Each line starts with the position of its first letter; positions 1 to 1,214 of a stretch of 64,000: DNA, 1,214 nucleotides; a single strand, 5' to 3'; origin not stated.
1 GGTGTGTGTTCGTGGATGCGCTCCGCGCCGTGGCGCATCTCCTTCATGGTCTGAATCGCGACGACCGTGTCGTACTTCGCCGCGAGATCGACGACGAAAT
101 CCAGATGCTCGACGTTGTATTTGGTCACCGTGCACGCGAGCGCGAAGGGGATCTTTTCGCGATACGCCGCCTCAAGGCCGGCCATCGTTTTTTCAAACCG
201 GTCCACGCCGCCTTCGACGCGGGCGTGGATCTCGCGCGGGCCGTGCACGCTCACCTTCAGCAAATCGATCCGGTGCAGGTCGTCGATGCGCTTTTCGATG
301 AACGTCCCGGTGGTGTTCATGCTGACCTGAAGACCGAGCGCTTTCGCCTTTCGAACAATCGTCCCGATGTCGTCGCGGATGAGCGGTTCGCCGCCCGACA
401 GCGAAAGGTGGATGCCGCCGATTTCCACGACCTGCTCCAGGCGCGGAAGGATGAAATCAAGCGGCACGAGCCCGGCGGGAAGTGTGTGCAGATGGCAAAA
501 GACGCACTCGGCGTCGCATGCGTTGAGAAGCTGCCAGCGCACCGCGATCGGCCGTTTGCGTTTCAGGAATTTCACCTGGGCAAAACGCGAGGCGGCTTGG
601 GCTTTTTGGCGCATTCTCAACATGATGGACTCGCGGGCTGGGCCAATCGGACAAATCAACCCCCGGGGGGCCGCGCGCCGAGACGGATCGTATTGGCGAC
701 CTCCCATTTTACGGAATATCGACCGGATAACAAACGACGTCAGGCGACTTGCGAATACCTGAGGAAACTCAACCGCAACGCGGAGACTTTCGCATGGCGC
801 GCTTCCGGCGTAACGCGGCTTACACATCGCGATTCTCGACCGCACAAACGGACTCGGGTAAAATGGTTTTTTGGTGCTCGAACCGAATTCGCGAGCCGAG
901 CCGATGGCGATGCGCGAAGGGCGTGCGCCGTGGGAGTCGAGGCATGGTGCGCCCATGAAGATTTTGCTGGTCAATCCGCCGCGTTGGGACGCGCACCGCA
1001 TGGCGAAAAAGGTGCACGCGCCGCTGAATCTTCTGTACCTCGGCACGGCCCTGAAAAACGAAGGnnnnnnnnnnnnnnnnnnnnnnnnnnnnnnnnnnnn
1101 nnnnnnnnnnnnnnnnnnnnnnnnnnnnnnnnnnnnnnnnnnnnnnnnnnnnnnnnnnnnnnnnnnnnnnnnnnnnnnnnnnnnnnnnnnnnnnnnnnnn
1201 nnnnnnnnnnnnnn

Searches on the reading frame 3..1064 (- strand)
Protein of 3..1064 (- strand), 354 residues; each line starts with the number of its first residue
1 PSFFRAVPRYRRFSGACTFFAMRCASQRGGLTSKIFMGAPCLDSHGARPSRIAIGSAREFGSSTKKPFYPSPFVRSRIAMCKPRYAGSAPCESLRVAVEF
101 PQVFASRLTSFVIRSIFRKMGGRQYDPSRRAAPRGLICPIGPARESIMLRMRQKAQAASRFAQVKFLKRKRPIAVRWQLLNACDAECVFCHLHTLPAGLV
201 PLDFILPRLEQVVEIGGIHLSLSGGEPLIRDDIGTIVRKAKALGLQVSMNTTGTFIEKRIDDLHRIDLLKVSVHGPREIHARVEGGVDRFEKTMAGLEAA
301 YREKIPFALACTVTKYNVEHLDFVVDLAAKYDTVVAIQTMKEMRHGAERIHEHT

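Call 5: search_protein_families(library=pfam, proteins=[window:3-1064:-])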
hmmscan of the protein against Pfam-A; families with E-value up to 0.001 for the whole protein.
window:3-1064:- (354 aa): 1 family
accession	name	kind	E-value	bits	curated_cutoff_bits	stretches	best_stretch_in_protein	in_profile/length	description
PF04055.27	Radical_SAM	-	1.9e-16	61.1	29.5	1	180-326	4-164/166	Radical SAM superfamily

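Call 11: search_protein_families(library=ncbifam, proteins=[window:3-1064:-], max_evalue=0.01)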
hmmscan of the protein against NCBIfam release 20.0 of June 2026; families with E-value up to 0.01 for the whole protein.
window:3-1064:- (354 aa): 47 families (the best 25 are shown)
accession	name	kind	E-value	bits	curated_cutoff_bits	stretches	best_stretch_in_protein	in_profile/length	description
TIGR03961.1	rSAM_PTO1314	hypoth_equivalog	1.1e-20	74.2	306.05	1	168-342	18-192/332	PTO1314 family radical SAM protein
TIGR02668.1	moaA_archaeal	equivalog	4.4e-19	68.6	325.25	1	174-348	11-194/303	GTP 3',8-cyclase MoaA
TIGR04347.1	pseudo_SAM_Halo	equivalog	5.2e-18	65.5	525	1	152-329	18-200/390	TIGR04347 family pseudo-SAM/SPASM protein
TIGR04545.1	rSAM_ahbD_hemeb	equivalog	6.6e-18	65.2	500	1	175-332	2-166/339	heme b synthase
TIGR04546.1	rSAM_ahbC_deAc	equivalog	2.4e-17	62.8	650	1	148-331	16-203/390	12,18-didecarboxysiroheme deacetylase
TIGR04053.2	TIGR04053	equivalog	2.8e-17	63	395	1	170-334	5-179/366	TIGR04053 family radical SAM/SPASM domain-containing protein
TIGR04051.1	rSAM_NirJ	equivalog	5.5e-16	58.5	515.45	1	175-330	4-165/354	heme d1 biosynthesis radical SAM protein NirJ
NF001199.0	PRK00164.2-1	equivalog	1e-15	57.7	231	1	174-346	13-193/308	GTP 3',8-cyclase MoaA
TIGR02109.1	PQQ_syn_pqqE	equivalog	4.5e-15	55.4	381.35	1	209-332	46-173/358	pyrroloquinoline quinone biosynthesis protein PqqE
TIGR04303.1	GeoRSP_rSAM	equivalog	1.5e-14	54.3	400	1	170-331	2-167/325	GeoRSP system radical SAM/SPASM protein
TIGR02495.1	NrdG2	equivalog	7.5e-13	48.2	131.15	1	181-323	24-173/193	anaerobic ribonucleoside-triphosphate reductase activating protein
TIGR04055.1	rSAM_NirJ2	equivalog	7.7e-13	48.7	500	1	175-333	2-166/326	putative heme d1 biosynthesis radical SAM protein NirJ2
TIGR04250.1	SCM_rSAM_ScmE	equivalog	1.3e-12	47.3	400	1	174-327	4-164/358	SynChlorMet cassette radical SAM/SPASM protein ScmE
NF045574.1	sacti_mat_StsB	exception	1.5e-12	47.1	625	1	177-342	100-269/466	StsB family radical SAM/SPASM domain sactipeptide maturase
TIGR04054.1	rSAM_NirJ1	equivalog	2e-11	43.2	650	1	175-330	38-199/387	putative heme d1 biosynthesis radical SAM protein NirJ1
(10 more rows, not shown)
